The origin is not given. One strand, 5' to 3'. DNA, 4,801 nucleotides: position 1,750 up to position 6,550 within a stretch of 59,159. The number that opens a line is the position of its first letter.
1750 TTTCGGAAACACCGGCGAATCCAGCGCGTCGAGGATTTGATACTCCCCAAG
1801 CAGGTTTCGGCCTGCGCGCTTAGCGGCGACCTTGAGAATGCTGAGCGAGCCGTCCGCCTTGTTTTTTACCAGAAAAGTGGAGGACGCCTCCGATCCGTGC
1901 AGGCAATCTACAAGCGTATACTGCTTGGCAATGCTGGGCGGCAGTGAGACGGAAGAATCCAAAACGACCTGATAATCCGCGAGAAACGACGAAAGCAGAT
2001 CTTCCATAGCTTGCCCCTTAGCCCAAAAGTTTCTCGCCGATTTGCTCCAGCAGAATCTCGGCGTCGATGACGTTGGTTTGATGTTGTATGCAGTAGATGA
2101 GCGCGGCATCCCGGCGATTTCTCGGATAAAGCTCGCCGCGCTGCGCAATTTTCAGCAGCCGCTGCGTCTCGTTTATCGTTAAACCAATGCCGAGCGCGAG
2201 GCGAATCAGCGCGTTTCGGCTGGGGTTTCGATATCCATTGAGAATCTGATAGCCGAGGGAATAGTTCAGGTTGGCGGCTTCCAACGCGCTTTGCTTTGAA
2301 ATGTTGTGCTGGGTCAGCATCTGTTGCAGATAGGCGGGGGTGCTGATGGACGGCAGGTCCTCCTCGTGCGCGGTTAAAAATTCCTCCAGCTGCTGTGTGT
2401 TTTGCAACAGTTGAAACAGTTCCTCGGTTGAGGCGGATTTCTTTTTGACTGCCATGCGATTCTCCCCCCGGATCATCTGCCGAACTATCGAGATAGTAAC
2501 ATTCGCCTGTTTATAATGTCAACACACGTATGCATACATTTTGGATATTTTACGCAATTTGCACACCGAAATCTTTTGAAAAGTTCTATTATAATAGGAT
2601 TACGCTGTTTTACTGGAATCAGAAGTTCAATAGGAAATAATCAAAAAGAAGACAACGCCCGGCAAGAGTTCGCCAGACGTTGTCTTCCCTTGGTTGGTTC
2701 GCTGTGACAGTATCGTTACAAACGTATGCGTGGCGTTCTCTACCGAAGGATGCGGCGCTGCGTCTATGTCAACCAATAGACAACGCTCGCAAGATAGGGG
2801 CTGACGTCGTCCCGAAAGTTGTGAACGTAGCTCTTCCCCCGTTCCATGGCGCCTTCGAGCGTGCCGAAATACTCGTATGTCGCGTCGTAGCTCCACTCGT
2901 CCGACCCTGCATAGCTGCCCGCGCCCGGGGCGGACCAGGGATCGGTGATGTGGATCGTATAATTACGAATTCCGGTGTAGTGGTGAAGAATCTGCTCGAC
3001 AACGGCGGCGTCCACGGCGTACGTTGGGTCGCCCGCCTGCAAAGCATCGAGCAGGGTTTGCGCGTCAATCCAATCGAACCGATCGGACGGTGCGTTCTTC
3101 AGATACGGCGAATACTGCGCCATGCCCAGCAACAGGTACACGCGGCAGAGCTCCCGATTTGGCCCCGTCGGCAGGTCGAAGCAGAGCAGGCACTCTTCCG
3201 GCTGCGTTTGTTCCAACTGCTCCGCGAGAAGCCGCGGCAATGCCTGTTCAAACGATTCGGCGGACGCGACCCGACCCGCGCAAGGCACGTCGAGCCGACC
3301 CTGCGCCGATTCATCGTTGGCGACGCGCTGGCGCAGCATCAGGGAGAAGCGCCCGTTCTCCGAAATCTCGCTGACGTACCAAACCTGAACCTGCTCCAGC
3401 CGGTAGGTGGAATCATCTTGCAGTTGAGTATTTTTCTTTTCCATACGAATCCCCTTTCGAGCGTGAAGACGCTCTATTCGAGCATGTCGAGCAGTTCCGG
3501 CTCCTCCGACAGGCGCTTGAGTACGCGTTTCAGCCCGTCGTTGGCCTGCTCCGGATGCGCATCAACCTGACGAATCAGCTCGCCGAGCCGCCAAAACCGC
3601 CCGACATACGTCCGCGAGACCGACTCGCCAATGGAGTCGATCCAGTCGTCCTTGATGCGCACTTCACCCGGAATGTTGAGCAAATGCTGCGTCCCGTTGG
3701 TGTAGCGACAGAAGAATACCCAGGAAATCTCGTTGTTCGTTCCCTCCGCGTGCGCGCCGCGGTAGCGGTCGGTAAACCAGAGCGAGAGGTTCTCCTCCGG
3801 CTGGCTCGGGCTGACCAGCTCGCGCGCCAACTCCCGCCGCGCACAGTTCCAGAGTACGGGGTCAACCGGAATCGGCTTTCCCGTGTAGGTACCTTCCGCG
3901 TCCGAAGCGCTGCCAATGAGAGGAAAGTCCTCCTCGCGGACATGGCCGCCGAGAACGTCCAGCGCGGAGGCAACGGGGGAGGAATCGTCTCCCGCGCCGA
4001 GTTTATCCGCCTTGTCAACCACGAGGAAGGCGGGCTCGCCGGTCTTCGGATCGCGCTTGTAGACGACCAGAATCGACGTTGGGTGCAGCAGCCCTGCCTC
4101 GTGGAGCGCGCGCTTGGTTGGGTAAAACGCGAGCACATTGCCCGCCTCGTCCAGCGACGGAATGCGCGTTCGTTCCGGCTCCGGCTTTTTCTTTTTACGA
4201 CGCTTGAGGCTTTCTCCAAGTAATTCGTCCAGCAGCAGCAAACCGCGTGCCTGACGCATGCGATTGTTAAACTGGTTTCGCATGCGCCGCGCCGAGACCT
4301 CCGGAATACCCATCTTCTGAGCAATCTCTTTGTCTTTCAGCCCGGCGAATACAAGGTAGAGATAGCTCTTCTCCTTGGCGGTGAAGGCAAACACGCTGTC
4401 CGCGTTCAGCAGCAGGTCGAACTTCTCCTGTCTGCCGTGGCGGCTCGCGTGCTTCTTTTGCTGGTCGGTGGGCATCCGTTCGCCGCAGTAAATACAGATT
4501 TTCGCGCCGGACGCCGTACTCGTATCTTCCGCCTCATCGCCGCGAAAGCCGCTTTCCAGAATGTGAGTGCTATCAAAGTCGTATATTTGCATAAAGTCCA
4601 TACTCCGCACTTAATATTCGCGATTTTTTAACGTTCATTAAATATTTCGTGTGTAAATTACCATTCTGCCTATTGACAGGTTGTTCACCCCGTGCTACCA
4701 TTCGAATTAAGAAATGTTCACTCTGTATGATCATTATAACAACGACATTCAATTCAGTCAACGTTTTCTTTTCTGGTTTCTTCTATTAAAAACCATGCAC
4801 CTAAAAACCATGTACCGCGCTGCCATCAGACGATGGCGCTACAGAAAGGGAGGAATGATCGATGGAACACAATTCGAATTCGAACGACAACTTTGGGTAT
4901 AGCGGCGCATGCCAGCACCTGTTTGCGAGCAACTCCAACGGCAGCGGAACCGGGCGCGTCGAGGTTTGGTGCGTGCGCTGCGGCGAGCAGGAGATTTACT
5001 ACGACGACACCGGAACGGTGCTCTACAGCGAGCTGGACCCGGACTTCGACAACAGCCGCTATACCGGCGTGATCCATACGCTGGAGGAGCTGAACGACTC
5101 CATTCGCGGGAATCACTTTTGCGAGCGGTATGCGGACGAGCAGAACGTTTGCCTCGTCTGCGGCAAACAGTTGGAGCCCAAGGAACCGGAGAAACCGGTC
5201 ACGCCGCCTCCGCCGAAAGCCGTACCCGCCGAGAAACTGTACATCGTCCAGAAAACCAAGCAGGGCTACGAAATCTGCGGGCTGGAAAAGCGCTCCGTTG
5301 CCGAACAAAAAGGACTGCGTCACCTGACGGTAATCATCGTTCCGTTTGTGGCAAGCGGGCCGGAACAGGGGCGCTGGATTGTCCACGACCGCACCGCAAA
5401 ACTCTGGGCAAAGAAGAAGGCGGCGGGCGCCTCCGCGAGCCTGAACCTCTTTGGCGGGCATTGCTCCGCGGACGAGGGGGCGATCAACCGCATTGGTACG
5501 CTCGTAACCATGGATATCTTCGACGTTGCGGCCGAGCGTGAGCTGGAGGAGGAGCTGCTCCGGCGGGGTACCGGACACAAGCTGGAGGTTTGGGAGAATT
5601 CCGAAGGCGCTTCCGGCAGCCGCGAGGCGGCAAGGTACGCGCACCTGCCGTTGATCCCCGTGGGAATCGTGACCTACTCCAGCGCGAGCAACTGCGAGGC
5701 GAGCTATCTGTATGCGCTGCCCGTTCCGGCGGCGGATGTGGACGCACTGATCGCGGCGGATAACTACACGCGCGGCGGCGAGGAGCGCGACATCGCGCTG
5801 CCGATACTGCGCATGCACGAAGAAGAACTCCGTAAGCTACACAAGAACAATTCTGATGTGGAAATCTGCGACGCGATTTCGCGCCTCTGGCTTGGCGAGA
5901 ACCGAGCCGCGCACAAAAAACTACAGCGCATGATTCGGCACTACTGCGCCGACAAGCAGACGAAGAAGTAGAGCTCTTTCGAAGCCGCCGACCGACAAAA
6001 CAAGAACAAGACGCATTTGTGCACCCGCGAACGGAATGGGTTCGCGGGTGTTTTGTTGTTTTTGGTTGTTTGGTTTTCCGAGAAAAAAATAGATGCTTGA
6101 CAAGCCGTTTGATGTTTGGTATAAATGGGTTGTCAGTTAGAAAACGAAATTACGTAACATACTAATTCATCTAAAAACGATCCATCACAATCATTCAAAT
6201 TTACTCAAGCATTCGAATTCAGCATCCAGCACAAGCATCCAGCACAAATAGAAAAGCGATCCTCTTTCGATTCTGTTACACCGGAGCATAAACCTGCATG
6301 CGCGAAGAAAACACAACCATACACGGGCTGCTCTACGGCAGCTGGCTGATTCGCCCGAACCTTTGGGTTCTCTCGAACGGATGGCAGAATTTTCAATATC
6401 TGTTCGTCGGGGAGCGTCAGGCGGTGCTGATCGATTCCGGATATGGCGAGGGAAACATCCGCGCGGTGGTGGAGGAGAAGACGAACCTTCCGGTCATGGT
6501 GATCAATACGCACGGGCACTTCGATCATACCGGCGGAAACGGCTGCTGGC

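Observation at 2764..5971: Three clustered, highly divergent Nudix-fold paralogues; one is an HTH fusion with domain order inverted relative to NrtR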

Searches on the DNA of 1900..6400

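Call 83: search_rna_families(source=window, start=1900, end=6400, threshold=evalue, max_evalue=1)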
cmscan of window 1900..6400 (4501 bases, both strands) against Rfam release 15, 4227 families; matches with E-value up to 1: 3.
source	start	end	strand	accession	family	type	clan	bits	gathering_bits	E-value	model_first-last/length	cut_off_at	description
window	4801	4859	+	RF04350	Plastid-ndhJ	Cis-reg;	-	26.9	43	0.081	1-57/57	no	Plastid-ndhJ 3UTR RNA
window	2580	2693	-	RF01796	frnS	Gene; sRNA;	-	23.6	60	0.77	1-119/119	no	Fumarate/nitrate reductase regulator sRNA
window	3394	3442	-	RF01149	sR10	Gene; snRNA; snoRNA; CD-box;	-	17.2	45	0.49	1-54/54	no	Small nucleolar RNA sR10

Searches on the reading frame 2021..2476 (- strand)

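Call 3: search_protein_families(library=pfam, proteins=[window:2021-2476:-], max_evalue=1)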
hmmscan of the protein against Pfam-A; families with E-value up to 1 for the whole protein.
window:2021-2476:- (152 aa): 3 families
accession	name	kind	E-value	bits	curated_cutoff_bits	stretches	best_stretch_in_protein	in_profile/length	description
PF07200.18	Mod_r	-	0.035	14.5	30.1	1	14-60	2-44/146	Modifier of rudimentary (Mod(r)) protein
PF22336.2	RhiE-like_linker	-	0.096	13.1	27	1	21-44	8-31/67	RhiE-like, KS-MAT linker domain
PF04157.22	EAP30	-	0.11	12.6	26.8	1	14-79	22-97/219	EAP30/Vps36 family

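Call 4: search_protein_families(library=ncbifam, proteins=[window:2021-2476:-], max_evalue=1)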
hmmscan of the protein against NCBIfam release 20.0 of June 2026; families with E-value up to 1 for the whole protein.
window:2021-2476:- (152 aa): 0 families

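Call 8: search_protein_families(library=padloc, proteins=[window:2021-2476:-], max_evalue=1)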
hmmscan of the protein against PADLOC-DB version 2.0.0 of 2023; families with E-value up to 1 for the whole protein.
window:2021-2476:- (152 aa): 0 families

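Call 9: search_protein_families(library=phrogs, proteins=[window:2021-2476:-], max_evalue=1)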
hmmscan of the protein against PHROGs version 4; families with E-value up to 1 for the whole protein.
window:2021-2476:- (152 aa): 1 family
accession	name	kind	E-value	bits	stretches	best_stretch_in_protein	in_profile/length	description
phrog_925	-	DNA, RNA and nucleotide metabolism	0.023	15.4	1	44-103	3-62/67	HTH DNA binding protein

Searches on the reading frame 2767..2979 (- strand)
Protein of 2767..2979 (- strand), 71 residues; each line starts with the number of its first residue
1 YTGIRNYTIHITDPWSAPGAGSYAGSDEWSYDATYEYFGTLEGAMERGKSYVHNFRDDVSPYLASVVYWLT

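Call 81: search_solved_structures(query=window:2767-2979:-, max_evalue=10, show_alignments=1)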
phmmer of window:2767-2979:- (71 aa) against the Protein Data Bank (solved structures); distinct sequences matched with E-value up to 10: 0.

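Call 82: find_related_loci(query=window:2767-2979:-, collection=viral_contigs, flank=5000)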
Query window:2767-2979:- (71 aa) in viral_contigs; peptide patterns used: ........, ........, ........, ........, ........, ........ (x = any residue, [..] = any of these).
5 stretches matched a pattern, but none encodes a relative of the query by tblastn (E <= 1e-3).

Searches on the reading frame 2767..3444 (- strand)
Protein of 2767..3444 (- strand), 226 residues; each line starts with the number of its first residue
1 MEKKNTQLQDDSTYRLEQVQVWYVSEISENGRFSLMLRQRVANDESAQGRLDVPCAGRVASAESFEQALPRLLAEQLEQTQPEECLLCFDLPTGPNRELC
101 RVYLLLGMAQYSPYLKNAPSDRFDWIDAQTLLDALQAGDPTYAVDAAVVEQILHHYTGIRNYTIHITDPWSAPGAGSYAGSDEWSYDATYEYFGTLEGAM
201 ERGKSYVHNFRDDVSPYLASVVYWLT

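Call 3: search_protein_families(library=pfam, proteins=[window:2767-3444:-], max_evalue=1)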
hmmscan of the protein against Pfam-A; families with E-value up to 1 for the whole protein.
window:2767-3444:- (226 aa): 2 families
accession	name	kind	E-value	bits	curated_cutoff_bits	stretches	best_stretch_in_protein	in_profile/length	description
PF00293.34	NUDIX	-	0.074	13.5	21.1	1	28-86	12-63/134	NUDIX domain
PF25532.1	CH_CAMSAP2_N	-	0.17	12.4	27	1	7-84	8-85/135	CAMSAP2-like, calponin-homology domain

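Call 4: search_protein_families(library=ncbifam, proteins=[window:2767-3444:-], max_evalue=1)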
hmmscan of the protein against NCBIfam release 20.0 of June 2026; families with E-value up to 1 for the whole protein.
window:2767-3444:- (226 aa): 1 family
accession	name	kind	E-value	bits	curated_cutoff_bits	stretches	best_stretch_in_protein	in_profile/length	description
NF011963.0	PRK15434.1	subfamily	0.024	14.3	146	1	25-77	21-70/159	GDP-mannose mannosyl hydrolase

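Call 8: search_protein_families(library=padloc, proteins=[window:2767-3444:-], max_evalue=1)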
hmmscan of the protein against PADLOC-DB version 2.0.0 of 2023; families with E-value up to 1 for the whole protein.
window:2767-3444:- (226 aa): 0 families

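Call 9: search_protein_families(library=phrogs, proteins=[window:2767-3444:-], max_evalue=1)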
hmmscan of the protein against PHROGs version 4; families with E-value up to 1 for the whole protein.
window:2767-3444:- (226 aa): 0 families

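Call 13: find_homologous_proteins(query=window:2767-3444:-, max_evalue=0.001)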
Query window:2767-3444:- (226 aa): 11 proteins with E <= 0.001 among 874 candidates.
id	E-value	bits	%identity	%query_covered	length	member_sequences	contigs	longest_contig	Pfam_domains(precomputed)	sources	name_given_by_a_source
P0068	8.2e-140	482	93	100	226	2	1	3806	-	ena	-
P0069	8.3e-128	443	86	100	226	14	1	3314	-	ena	-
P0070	1.3e-116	406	79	100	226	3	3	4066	-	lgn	-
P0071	7.4e-99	348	68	100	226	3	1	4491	-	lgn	-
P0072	3.3e-95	336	66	100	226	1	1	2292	-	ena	-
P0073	6.1e-95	335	67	100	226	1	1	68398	-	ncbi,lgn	-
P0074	3.4e-93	329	66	100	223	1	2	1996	-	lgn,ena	-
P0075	1.3e-92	328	66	100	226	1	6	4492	-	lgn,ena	-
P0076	9.3e-45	171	43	92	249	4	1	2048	-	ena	-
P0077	3.3e-43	166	43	92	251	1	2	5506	PF00293.35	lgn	-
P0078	1.8e-37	147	40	92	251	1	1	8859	PF00293.35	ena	-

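Call 21: search_solved_structures(query=A1, max_evalue=1, show_alignments=2)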
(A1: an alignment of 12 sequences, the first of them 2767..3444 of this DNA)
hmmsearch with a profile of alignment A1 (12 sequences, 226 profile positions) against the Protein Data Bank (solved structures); distinct sequences matched with E-value up to 1: 19.
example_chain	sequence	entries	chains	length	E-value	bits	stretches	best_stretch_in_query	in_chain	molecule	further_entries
1q27_A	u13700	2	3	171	7.1e-06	29.1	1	21-150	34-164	Putative Nudix hydrolase DR0079 | Putative Nudix hydrolase DR_0079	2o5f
2fkb_A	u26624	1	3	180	0.0014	21.6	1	28-130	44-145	Putative Nudix hydrolase yfcD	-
1ow2_A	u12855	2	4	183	0.018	18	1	30-138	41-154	ISOPENTENYL-DIPHOSPHATE DELTA-ISOMERASE | ISOPENTENYL DIPHOSPHATE DELTA-ISOMERASE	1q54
1hx3_A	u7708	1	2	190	0.02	17.9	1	30-138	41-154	ISOPENTENYL DIPHOSPHATE DELTA-ISOMERASE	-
1v8v_A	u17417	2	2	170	0.047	16.6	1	56-144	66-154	ADP-ribose pyrophosphatase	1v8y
2b2k_A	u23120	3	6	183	0.067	16.1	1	30-138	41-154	Isopentenyl-diphosphate delta-isomerase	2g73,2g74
1x83_A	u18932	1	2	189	0.073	16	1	30-138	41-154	Isopentenyl-diphosphate delta-isomerase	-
1i9a_A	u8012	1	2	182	0.075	16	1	30-138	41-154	ISOPENTENYL-DIPHOSPHATE DELTA-ISOMERASE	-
1nfs_A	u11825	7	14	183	0.076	15.9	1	30-138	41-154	ISOPENTENYL-DIPHOSPHATE DELTA-ISOMERASE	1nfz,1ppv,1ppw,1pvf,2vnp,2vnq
1x84_A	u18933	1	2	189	0.082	15.8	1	30-138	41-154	Isopentenyl-diphosphate delta-isomerase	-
1hzt_A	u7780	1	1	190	0.084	15.8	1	30-138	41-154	ISOPENTENYL DIPHOSPHATE DELTA-ISOMERASE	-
1v8i_A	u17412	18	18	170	0.086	15.8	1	56-144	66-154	ADP-ribose pyrophosphatase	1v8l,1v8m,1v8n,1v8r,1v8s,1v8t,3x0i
1r67_A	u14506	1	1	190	0.11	15.4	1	30-138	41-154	Isopentenyl-diphosphate delta-isomerase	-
1v8u_A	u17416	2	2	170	0.12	15.2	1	56-144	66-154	ADP-ribose pyrophosphatase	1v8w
3hyq_A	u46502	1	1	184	0.16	14.9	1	33-138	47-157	Isopentenyl-diphosphate Delta-isomerase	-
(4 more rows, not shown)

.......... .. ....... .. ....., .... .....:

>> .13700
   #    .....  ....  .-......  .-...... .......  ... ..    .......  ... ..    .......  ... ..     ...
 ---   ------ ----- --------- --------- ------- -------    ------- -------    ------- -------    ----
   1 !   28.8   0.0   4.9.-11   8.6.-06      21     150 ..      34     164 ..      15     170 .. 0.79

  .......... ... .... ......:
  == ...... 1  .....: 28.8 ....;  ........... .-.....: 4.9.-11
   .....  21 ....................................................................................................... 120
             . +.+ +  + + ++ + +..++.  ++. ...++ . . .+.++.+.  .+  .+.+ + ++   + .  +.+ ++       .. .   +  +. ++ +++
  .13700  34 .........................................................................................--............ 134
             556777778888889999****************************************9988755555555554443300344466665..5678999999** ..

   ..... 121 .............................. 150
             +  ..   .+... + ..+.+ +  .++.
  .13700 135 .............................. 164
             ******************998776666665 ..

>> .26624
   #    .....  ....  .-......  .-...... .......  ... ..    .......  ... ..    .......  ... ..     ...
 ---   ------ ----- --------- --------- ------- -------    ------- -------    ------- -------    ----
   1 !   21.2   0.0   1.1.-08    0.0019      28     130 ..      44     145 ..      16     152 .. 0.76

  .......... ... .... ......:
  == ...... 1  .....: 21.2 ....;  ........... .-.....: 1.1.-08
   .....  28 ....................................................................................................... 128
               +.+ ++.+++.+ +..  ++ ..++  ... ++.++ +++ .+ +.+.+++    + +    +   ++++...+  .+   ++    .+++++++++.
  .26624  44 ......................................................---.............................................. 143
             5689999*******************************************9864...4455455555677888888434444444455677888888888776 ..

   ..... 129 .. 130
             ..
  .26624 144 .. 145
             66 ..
